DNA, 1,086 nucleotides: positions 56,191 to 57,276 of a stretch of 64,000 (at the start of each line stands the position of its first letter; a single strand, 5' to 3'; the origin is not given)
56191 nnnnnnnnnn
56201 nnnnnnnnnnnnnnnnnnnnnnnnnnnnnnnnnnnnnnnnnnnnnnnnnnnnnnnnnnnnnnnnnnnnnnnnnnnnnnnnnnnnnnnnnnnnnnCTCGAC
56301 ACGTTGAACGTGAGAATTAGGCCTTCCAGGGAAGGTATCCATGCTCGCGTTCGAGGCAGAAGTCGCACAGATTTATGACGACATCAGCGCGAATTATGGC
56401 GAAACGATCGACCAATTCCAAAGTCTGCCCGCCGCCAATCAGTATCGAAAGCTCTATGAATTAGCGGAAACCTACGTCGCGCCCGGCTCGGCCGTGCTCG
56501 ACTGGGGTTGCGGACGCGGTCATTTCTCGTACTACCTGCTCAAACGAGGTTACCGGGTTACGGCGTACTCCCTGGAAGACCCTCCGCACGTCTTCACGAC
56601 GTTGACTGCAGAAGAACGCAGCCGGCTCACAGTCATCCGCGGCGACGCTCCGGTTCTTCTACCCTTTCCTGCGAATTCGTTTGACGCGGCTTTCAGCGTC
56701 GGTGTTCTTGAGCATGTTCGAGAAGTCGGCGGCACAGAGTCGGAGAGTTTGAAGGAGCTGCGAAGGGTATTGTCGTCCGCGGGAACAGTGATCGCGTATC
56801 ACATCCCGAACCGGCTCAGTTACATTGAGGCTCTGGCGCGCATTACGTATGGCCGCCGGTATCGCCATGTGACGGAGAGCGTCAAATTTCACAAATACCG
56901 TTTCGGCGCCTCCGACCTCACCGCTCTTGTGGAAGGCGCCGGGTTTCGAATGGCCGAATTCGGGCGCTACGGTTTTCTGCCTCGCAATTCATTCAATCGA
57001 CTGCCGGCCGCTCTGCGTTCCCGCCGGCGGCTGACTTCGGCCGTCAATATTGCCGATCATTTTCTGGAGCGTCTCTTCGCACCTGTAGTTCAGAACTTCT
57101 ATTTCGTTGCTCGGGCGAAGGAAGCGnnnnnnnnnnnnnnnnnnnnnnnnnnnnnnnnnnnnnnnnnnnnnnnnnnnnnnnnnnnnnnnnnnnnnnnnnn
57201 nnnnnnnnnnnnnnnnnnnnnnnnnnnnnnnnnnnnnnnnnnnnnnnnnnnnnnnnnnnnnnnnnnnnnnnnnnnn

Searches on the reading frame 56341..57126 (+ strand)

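Call 61: search_protein_families(library=pfam, proteins=[window:56341-57126:+], max_evalue=0.00001)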
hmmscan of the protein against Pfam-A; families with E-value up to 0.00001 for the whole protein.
window:56341-57126:+ (262 aa): 4 families
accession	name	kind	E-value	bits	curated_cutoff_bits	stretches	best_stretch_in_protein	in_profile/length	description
PF08241.18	Methyltransf_11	-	8.9e-15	55.5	21.2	1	53-151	1-94/95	Methyltransferase domain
PF13649.12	Methyltransf_25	-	4.5e-11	43.7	27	1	52-148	1-97/97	Methyltransferase domain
PF13489.12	Methyltransf_23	-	4.4e-10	40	27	1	35-204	9-161/164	Methyltransferase domain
PF07021.18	MetW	-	4.7e-06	26.8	21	1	39-143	4-105/193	Methionine biosynthesis protein MetW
